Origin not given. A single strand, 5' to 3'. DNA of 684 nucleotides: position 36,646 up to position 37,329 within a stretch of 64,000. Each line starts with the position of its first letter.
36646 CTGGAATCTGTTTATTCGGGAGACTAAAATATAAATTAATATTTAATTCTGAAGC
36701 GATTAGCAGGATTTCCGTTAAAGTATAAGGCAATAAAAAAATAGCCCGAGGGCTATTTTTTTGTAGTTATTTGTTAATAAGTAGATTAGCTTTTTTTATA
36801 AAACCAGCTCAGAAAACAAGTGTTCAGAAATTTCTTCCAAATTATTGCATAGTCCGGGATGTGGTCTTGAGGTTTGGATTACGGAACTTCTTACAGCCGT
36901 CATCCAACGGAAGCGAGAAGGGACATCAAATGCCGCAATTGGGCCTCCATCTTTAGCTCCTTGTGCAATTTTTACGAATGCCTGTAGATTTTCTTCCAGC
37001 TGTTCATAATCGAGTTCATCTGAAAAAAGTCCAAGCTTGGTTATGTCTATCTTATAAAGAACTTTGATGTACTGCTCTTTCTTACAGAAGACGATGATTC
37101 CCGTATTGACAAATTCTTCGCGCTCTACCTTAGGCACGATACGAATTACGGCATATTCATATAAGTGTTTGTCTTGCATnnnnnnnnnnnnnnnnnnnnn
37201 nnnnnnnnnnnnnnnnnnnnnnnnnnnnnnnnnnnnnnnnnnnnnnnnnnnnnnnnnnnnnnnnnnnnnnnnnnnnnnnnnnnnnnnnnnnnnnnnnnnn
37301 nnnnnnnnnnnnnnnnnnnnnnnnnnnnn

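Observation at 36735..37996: Self-contained two-gene unit: HipA-like kinase translationally overlapping a DUF3037 protein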

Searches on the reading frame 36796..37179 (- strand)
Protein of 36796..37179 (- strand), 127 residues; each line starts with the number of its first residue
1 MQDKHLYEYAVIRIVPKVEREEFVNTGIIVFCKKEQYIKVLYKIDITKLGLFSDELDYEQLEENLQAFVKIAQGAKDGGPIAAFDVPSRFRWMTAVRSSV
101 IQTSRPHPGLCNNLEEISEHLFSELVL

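Call 3: search_protein_families(library=pfam, proteins=[window:36796-37179:-], max_evalue=0.01)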
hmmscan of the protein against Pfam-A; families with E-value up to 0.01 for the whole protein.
window:36796-37179:- (127 aa): 1 family
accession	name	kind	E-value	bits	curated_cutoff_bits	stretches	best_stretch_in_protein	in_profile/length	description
PF11236.13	DUF3037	-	1.8e-41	141.5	22.6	1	9-126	1-118/118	Protein of unknown function (DUF3037)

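Call 4: search_protein_families(library=ncbifam, proteins=[window:36796-37179:-], max_evalue=0.01)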
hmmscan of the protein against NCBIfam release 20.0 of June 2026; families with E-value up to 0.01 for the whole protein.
window:36796-37179:- (127 aa): 0 families

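Call 5: search_protein_families(library=padloc, proteins=[window:36796-37179:-], max_evalue=0.1)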
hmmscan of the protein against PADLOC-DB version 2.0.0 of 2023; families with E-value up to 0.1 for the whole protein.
window:36796-37179:- (127 aa): 1 family
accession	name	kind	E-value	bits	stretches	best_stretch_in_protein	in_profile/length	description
PDLC04767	PDC-M66B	-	3.5e-10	37.8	1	6-126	3-128/281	-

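Call 19: find_homologous_proteins(query=window:36796-37179:-, max_evalue=0.001)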
Query window:36796-37179:- (127 aa): 3623 proteins with E <= 0.001 among 3629 candidates; the best 120 are listed.
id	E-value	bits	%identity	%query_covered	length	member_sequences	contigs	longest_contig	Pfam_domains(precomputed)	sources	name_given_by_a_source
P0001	1.6e-75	269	98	100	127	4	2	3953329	PF11236.14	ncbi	ncbi:DUF3037 domain-containing protein [Flavobacterium microcysteis]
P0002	8.5e-75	267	97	100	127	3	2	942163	PF11236.14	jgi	-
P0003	1.6e-74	266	96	100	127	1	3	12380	PF11236.14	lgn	-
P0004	4.1e-73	261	94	100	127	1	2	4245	PF11236.14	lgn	-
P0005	5.7e-73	261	94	100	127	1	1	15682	PF11236.14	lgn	-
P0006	1.1e-71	257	92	100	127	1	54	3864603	PF11236.14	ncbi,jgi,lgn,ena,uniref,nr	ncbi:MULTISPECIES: DUF3037 domain-containing protein [Flavobacterium]|jgi:hypothetical protein|unire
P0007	1.5e-71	256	91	100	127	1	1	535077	PF11236.14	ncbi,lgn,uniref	ncbi:DUF3037 domain-containing protein [Flavobacterium lindanitolerans]|uniref:DUF3037 domain-contai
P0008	5.7e-71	254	91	100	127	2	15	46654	PF11236.14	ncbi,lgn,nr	ncbi:MAG: DUF3037 domain-containing protein [Flavobacteriaceae bacterium]|nr:MAG: DUF3037 domain-con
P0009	5.7e-71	254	91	100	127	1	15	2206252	PF11236.14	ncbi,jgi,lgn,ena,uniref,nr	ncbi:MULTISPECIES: DUF3037 domain-containing protein [Flavobacterium]|jgi:hypothetical protein|unire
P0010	2.1e-70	252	91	100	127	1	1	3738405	PF11236.14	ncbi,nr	ncbi:DUF3037 domain-containing protein [Flavobacterium lindanitolerans]|nr:DUF3037 domain-containing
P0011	2.1e-70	252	91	100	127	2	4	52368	PF11236.14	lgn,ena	-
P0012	7.8e-70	251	90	100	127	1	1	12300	PF11236.14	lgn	-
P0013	5.7e-69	248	91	97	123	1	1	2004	PF11236.14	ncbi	-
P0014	1.1e-65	237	83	100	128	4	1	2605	PF11236.14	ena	-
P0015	1.5e-65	237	83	100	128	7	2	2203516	PF11236.14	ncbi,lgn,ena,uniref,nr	ncbi:hypothetical protein GGR22_000046 [Flavobacterium gossypii]|uniref:DUF3037 domain-containing pr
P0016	5.2e-65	235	85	100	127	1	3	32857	PF11236.14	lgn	-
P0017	6.9e-63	228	81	100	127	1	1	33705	PF11236.14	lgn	-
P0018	7.0e-63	228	81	100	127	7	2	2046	PF11236.14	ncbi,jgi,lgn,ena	-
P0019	1.8e-61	224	79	100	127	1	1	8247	PF11236.14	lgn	-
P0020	2.5e-61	223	78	100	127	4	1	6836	PF11236.14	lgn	-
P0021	6.6e-61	222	77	100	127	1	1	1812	PF11236.14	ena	-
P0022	9.5e-61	221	79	100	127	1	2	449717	PF11236.14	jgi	jgi:hypothetical protein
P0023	2.4e-60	220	77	100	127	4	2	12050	PF11236.14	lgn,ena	-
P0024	2.5e-60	220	78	100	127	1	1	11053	PF11236.14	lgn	-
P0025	3.7e-60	219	76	100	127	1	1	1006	PF11236.14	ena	-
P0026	6.8e-60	218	78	100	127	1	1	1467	PF11236.14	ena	-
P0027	9.3e-60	218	77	100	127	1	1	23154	PF11236.14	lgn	-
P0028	9.7e-60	218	75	100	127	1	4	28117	PF11236.14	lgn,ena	-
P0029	1.3e-59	218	76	100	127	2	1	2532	PF11236.14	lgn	-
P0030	1.8e-59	217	77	100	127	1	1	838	PF11236.14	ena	-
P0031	3.4e-59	216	76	100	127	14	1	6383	PF11236.14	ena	-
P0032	9.0e-59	215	76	100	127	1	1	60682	PF11236.14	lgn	-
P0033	9.1e-59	215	76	100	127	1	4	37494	PF11236.14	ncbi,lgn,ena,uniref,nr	ncbi:DUF3037 domain-containing protein [Flavobacterium macacae]|uniref:DUF3037 domain-containing pro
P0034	9.5e-59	215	73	100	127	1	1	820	PF11236.14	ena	-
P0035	1.3e-58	214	76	100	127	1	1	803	PF11236.14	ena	-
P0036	2.4e-58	213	74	100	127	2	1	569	PF11236.14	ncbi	-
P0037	6.3e-58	212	76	100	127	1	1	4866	PF11236.14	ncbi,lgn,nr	ncbi:MAG TPA: DUF3037 domain-containing protein [Flavobacterium sp.]|nr:DUF3037 domain-containing pr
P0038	2.5e-57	210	75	99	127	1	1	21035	PF11236.14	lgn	-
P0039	6.3e-56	206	73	100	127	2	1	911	PF11236.14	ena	-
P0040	1.2e-55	205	71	99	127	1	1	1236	PF11236.14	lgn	-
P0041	2.2e-55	204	72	100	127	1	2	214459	PF11236.14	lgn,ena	-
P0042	2.3e-55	204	70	100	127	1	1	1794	PF11236.14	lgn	-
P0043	2.3e-55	204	70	100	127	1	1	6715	PF11236.14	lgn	-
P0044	3.3e-55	203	72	100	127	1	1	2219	PF11236.14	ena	-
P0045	4.4e-55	203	72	100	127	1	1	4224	PF11236.14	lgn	-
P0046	4.5e-55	203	72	100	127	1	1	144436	PF11236.14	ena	-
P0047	6.0e-55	203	72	100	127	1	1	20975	PF11236.14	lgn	-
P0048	6.2e-55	202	72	100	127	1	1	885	PF11236.14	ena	-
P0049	8.6e-55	202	69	100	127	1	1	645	PF11236.14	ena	-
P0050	1.2e-54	202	72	100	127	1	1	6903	PF11236.14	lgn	-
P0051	1.7e-54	201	71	100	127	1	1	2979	PF11236.14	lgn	-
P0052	1.7e-54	201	72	100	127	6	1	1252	PF11236.14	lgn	-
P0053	2.3e-54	201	70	100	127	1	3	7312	PF11236.14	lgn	-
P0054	2.3e-54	201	70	100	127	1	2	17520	PF11236.14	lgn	-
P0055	2.3e-54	201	72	100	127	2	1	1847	PF11236.14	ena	-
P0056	2.3e-54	201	72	100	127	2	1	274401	PF11236.14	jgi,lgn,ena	-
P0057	4.1e-54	200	69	100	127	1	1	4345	PF11236.14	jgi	jgi:predicted patatin/cPLA2 family phospholipase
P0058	5.7e-54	199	71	100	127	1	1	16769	PF11236.14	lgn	-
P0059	6.1e-54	199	69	100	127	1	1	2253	PF11236.14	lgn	-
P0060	6.1e-54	199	70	100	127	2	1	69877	PF11236.14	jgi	jgi:hypothetical protein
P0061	6.2e-54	199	71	100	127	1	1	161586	PF11236.14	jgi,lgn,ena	-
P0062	1.6e-53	198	68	100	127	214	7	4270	PF11236.14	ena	-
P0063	1.6e-53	198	69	100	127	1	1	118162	PF11236.14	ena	-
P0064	1.7e-53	198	72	100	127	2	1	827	PF11236.14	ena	-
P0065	2.2e-53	197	70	100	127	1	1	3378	PF11236.14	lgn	-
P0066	2.2e-53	197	69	100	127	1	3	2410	PF11236.14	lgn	-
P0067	2.3e-53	197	71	100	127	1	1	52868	PF11236.14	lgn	-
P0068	2.9e-53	197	69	100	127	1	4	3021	PF11236.14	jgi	jgi:predicted patatin/cPLA2 family phospholipase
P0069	3.1e-53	197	69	100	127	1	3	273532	PF11236.14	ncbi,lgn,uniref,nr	ncbi:DUF3037 domain-containing protein [Flavobacterium sp. '19STA2R22 D10 B1']|uniref:DUF3037 domain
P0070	3.1e-53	197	72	100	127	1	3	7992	PF11236.14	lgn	-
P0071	3.1e-53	197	70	100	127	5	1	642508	PF11236.14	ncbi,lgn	-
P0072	4.1e-53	197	69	100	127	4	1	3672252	PF11236.14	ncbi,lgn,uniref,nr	ncbi:hypothetical protein H4V97_000721 [Flavobacterium sp. CG_23.5]|uniref:DUF3037 domain-containing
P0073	4.2e-53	197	71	100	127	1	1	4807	PF11236.14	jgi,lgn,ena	-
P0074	4.2e-53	197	69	100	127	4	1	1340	PF11236.14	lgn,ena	-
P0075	4.3e-53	197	69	100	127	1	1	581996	PF11236.14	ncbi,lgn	-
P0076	4.3e-53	196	68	100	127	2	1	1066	PF11236.14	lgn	-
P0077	4.4e-53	196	68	100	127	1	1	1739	PF11236.14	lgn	-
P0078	4.5e-53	196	71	100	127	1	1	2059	PF11236.14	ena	-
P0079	5.8e-53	196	71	100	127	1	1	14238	PF11236.14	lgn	-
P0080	5.9e-53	196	67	100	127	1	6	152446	PF11236.14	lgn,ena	-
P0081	5.9e-53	196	68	100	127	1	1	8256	PF11236.14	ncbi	-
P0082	6.0e-53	196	67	100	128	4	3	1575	PF11236.14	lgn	-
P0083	6.1e-53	196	70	100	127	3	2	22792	PF11236.14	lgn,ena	-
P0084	8.3e-53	196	71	100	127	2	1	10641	PF11236.14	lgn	-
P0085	8.4e-53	196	69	100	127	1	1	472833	PF11236.14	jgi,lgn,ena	-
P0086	8.8e-53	196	69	100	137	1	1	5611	PF11236.14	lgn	-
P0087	1.1e-52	195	68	100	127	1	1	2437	PF11236.14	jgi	jgi:predicted patatin/cPLA2 family phospholipase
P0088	1.1e-52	195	69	100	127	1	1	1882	PF11236.14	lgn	-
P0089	1.1e-52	195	68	100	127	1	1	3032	PF11236.14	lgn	-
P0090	1.1e-52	195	72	100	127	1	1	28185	PF11236.14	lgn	-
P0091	1.2e-52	195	68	100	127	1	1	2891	PF11236.14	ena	-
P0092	1.2e-52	195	68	100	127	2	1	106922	PF11236.14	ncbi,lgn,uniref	ncbi:DUF3037 domain-containing protein [Salinimicrobium flavum]|uniref:DUF3037 domain-containing pro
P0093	1.2e-52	195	71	100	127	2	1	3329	PF11236.14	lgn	-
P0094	1.6e-52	195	69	100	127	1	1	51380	PF11236.14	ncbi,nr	nr:DUF3037 domain-containing protein [uncultured Flavobacterium sp.]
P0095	1.6e-52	195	66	100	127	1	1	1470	PF11236.14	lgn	-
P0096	1.6e-52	195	68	100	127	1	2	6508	PF11236.14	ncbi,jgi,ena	-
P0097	2.1e-52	194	66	100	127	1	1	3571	PF11236.14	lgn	-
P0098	2.2e-52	194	70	100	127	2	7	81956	PF11236.14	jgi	jgi:hypothetical protein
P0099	2.2e-52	194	68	100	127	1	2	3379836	PF11236.14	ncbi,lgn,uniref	ncbi:DUF3037 domain-containing protein [Flavobacterium sp. W1B]|uniref:DUF3037 domain-containing pro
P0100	2.2e-52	194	66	100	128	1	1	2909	PF11236.14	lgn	-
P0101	2.9e-52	194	67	100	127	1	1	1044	PF11236.14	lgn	-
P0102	3.0e-52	194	65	100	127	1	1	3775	PF11236.14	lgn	-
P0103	3.1e-52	194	67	100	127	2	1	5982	PF11236.14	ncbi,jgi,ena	-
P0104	3.2e-52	194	69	100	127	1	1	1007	PF11236.14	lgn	-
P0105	3.6e-52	194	67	100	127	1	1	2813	PF11236.14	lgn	-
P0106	3.8e-52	193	69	100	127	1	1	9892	PF11236.14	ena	-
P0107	3.8e-52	193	66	100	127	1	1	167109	PF11236.14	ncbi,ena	-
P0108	4.0e-52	193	68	100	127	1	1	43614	PF11236.14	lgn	-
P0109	4.0e-52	193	69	100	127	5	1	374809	PF11236.14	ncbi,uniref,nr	ncbi:DUF3037 domain-containing protein [Flavobacterium cerinum]|uniref:DUF3037 domain-containing pro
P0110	4.1e-52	193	69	100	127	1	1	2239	PF11236.14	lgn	-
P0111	4.2e-52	193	68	100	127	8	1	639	PF11236.14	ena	-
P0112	4.2e-52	193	66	100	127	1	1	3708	PF11236.14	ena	-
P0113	4.3e-52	193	68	100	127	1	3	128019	PF11236.14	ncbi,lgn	ncbi:MAG: DUF3037 domain-containing protein [Bacteroidota bacterium]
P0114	5.1e-52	193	68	98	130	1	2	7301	PF11236.14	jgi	jgi:hypothetical protein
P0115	5.3e-52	193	69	100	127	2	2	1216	PF11236.14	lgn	-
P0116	5.6e-52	193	70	100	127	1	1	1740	PF11236.14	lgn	-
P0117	5.6e-52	193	67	100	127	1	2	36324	PF11236.14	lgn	-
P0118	5.6e-52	193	67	100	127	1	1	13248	PF11236.14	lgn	-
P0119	5.7e-52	193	68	100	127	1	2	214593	PF11236.14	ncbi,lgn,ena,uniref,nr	ncbi:DUF3037 domain-containing protein [Flavobacterium sp.]|uniref:DUF3037 domain-containing protein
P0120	5.8e-52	193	65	100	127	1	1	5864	PF11236.14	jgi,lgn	jgi:hypothetical protein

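Call 22: find_encoding_contigs(protein=window:36796-37179:-, flank=10000, max_places=4)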
Protein window:36796-37179:- (127 aa): 9 contigs read that carry it; 4 places shown.
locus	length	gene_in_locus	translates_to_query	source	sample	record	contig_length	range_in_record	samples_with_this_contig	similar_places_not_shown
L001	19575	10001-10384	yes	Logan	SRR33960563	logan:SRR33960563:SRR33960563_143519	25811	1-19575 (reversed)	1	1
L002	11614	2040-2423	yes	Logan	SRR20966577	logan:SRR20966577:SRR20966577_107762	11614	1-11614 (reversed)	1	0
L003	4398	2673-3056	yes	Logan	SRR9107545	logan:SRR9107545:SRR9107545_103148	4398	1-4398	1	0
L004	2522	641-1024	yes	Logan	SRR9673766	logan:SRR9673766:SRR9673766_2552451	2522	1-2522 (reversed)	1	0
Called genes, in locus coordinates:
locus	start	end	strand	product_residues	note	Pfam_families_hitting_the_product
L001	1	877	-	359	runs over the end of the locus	PF25919:BSH_CusB (faint), PF00364:Biotin_lipoyl (faint), PF25917:BSH_RND, PF25973:BSH_CzcB (weak), PF25876:HH_MFP_RND (weak), PF25944:Beta-barrel_RND, PF25967:RND-MFP_C, PF25989:YknX_C (weak)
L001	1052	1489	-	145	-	-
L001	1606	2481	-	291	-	PF13650:Asp_protease_2 (faint)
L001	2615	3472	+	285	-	PF00892:EamA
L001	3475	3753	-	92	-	PF04397:LytTR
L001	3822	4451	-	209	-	PF00072:Response_reg, PF00196:GerE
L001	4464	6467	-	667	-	PF07730:HisKA_3, PF02518:HATPase_c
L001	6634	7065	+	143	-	-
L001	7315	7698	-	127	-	PF02810:SEC-C (weak), PF17775:YchJ_M-like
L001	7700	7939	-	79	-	-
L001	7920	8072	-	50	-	-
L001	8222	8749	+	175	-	PF12867:DinB_2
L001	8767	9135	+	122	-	PF13564:DoxX_2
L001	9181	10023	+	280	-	PF20613:HipA_2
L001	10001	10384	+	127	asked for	PF11236:DUF3037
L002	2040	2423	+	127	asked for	PF11236:DUF3037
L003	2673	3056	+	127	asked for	PF11236:DUF3037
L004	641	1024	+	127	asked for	PF11236:DUF3037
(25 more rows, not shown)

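Call 32: search_solved_structures(query=window:36796-37179:-, max_evalue=10)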
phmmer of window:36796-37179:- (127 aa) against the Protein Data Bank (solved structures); distinct sequences matched with E-value up to 10: 0.

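Call 41: predict_structure(alignment_id=A1)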
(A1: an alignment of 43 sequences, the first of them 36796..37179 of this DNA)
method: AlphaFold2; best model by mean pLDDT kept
length: 127 residues; sequences in the alignment: 43
mean_pLDDT: 92.6   pTM: 0.86
mean pLDDT of the five models: 92.6, 92.5, 92.4, 92.3, 92.3
residues with pLDDT >= 90: 100; 70-90: 24; 50-70: 3; < 50: 0
segments of 3 or more residues with pLDDT < 50: none
pLDDT, mean of each block of 10 residues (from residue 1): 88 84 93 97 92 87 96 93 96 90 96 98 96
secondary structure, 60 per line:
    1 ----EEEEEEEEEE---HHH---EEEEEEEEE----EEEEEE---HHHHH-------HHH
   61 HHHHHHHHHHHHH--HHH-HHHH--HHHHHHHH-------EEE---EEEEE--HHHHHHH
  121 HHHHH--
elements in order: E5-14 E24-32 E37-42 H46-50 H58-73 H80-83 H86-93 E101-103 E107-111 H114-125

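Call 45: fold_search(model_id=the predicted structure, library=pdb)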
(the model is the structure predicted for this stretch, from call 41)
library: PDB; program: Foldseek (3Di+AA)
matches with E <= 10: 223; with E <= 0.001: 0
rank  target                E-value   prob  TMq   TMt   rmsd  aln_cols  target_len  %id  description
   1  3l9r_A                6.9e-01  0.03  0.19  0.12  17.2       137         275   12  Crystal structure of bovine CD1b3 with endogenously bound ligands (released 2010-06-16)
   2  6miy_A                9.4e-01  0.03  0.20  0.12  17.0       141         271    6  Crystal structure of the mCD1d/xxa (JJ239)/iNKTCR ternary complex (released 2019-01-09)
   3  5xuy_C                1.1e+00  0.05  0.21  0.16  17.1       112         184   12  Crystal structure of ATG101-ATG13HORMA (released 2018-07-04)
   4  6xng_A                1.1e+00  0.03  0.20  0.11  17.0       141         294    6  MHC-like protein complex structure (released 2021-11-10)
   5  3o9w_A                1.1e+00  0.03  0.20  0.12  17.1       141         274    6  Recognition of a Glycolipid Antigen by the iNKT Cell TCR (released 2010-09-29)
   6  5xv1_C                1.2e+00  0.05  0.21  0.16  17.4       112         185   12  Crystal structure of ATG101-ATG13HORMA (released 2018-07-04)
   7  1onq_C                1.2e+00  0.03  0.19  0.11  16.5       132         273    7  Crystal Structure of CD1a in Complex with a Sulfatide (released 2003-08-05)
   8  9tpm                  1.4e+00  0.01  0.12  0.08  14.2       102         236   15  Structure of LolB from Porphyromonas gingivalis (released 2026-02-18)
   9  5c50_B                1.4e+00  0.06  0.23  0.18  16.2       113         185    8  Crystal structure of the complex of human Atg101-Atg13 HORMA domain (released 2015-10-14)
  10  5xv6_A                1.4e+00  0.06  0.23  0.17  16.8       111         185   14  Crystal structure of ATG101-ATG13HORMA (released 2018-07-04)
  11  5xv1_A                1.6e+00  0.06  0.22  0.17  16.3       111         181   15  Crystal structure of ATG101-ATG13HORMA (released 2018-07-04)
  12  8qyv_X                1.6e+00  0.01  0.15  0.06  16.5       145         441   11  SWR1-hexasome complex (released 2024-10-02)
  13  3l9r_C                1.7e+00  0.02  0.20  0.12  16.6       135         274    9  Crystal structure of bovine CD1b3 with endogenously bound ligands (released 2010-06-16)
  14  4cw1_A                1.7e+00  0.01  0.18  0.12  16.8       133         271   12  COMPLEX OF A B14 CHICKEN MHC CLASS I MOLECULE AND A 9MER CHICKEN PEPTIDE (released 2015-05-06)
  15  8do8_B                1.8e+00  0.06  0.23  0.17  17.1       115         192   10  Crystal structure ATG9 HDIR in complex with the ATG13:ATG101 HORMA dimer (released 2022-11-23)
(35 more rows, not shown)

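Call 46: search_protein_representatives(protein=window:36796-37179:-)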
Query: 127 residues. Proteins with E-value up to 0.001 (for the whole library): 1188; up to 1e-10: 319; up to 1e-30: 9. The best 150 are listed.
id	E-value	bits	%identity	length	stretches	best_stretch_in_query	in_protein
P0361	3.4e-38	146.8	65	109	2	1-58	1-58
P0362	7.2e-38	145.7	55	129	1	3-124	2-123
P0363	4.9e-37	143.0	50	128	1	2-126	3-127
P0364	5.8e-36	139.6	68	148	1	1-99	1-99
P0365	6.4e-35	136.2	51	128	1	1-127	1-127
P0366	4.9e-34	133.3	52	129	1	1-126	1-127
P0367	6.0e-34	133.1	53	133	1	2-127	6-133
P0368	8.3e-34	132.6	48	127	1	1-127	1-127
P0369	2.9e-31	124.4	50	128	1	2-126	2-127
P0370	2.3e-30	121.5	48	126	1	1-127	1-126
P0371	2.1e-29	118.4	45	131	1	6-127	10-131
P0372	7.5e-29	116.6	60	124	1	1-96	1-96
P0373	1.1e-28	116.1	47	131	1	4-127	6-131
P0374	1.8e-28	115.4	47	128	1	1-127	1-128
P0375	5.2e-28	113.9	58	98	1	30-127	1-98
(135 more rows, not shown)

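Call 59: find_related_loci(query=A1, collection=viral_contigs, flank=6000)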
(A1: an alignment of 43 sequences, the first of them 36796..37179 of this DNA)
Query A1 (127 aa) in viral_contigs; peptide patterns used: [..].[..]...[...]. (x = any residue, [..] = any of these).
125 stretches matched a pattern; 11 encode a relative of the query (tblastn E <= 1e-3); 11 distinct loci.
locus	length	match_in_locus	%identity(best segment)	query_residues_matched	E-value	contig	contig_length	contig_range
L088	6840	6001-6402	28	4-126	1e-9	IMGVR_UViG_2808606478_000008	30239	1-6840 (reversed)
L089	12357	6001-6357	23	9-126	6e-8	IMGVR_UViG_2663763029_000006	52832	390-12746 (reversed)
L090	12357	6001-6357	23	9-126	6e-8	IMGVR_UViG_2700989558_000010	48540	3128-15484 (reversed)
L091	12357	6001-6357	23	9-126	6e-8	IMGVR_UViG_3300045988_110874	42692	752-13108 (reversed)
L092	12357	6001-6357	23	9-126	6e-8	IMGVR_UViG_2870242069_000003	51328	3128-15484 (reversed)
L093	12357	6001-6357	23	9-126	6e-8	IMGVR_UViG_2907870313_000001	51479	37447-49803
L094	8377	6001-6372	28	6-126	7e-7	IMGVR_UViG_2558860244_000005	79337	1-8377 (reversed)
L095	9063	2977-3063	52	4-32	6e-7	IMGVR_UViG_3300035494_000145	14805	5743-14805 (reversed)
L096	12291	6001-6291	30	9-104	1e-5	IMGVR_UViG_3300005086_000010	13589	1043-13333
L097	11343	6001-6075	56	8-32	2e-5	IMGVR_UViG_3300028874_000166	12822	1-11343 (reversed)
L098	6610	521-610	43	8-37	3e-5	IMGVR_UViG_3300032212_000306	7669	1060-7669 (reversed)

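Call 76: search_protein_families(library=phrogs, proteins=[window:36796-37179:-], max_evalue=0.01)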
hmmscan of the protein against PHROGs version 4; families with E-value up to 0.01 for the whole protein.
window:36796-37179:- (127 aa): 1 family
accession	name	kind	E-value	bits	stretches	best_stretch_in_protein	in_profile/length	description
phrog_5137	-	unknown function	2.4e-11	45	1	6-126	4-129/279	-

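Call 78: fold_search(model_id=the predicted structure, library=viral)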
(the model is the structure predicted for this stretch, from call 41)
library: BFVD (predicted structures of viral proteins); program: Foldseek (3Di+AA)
matches with E <= 10: 413; with E <= 0.001: 2
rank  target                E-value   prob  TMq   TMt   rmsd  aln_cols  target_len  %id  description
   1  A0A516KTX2            6.1e-05  1.00  0.64  0.34   3.3       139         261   17  (no name in the UniProt tables at hand)
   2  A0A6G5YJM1            1.4e-04  1.00  0.63  0.44   5.7       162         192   15  (no name in the UniProt tables at hand)
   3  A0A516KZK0            1.2e-03  1.00  0.53  0.28   4.7       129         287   17  (no name in the UniProt tables at hand)
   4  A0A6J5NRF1            1.2e-03  1.00  0.65  0.65   3.5       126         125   13  Uncharacterized protein [uncultured Caudovirales phage]
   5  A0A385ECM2            3.2e-02  0.69  0.38  0.41   6.8       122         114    9  Uncharacterized protein [Caulobacter phage CcrPW]
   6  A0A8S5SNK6            1.9e-01  0.13  0.22  0.25  14.1       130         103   18  Uncharacterized protein [Podoviridae sp. ctIKM86]
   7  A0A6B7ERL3            3.1e-01  0.28  0.35  0.29  10.2       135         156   14  (no name in the UniProt tables at hand)
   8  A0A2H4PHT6            3.3e-01  0.09  0.18  0.21  12.5        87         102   11  (no name in the UniProt tables at hand)
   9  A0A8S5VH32            3.5e-01  0.10  0.26  0.27  13.6       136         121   10  Uncharacterized protein [Myoviridae sp. ctkfK18]
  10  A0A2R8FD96            3.5e-01  0.08  0.23  0.15  12.2       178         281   10  Uncharacterized protein [Brazilian cedratvirus IHUMI]
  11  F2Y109                3.7e-01  0.08  0.19  0.10  11.5        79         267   14  (no name in the UniProt tables at hand)
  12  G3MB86                4.7e-01  0.63  0.51  0.52   7.0       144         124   12  Gp16 [Bacillus phage G]
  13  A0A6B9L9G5            7.3e-01  0.44  0.43  0.42   5.6       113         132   11  Uncharacterized protein [Mycobacterium phage Onyinye]
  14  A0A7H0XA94            7.7e-01  0.12  0.26  0.33   8.3       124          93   13  (no name in the UniProt tables at hand)
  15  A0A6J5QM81            7.7e-01  0.03  0.15  0.13  15.8       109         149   16  NAT_SF domain containing protein [uncultured Caudovirales phage]
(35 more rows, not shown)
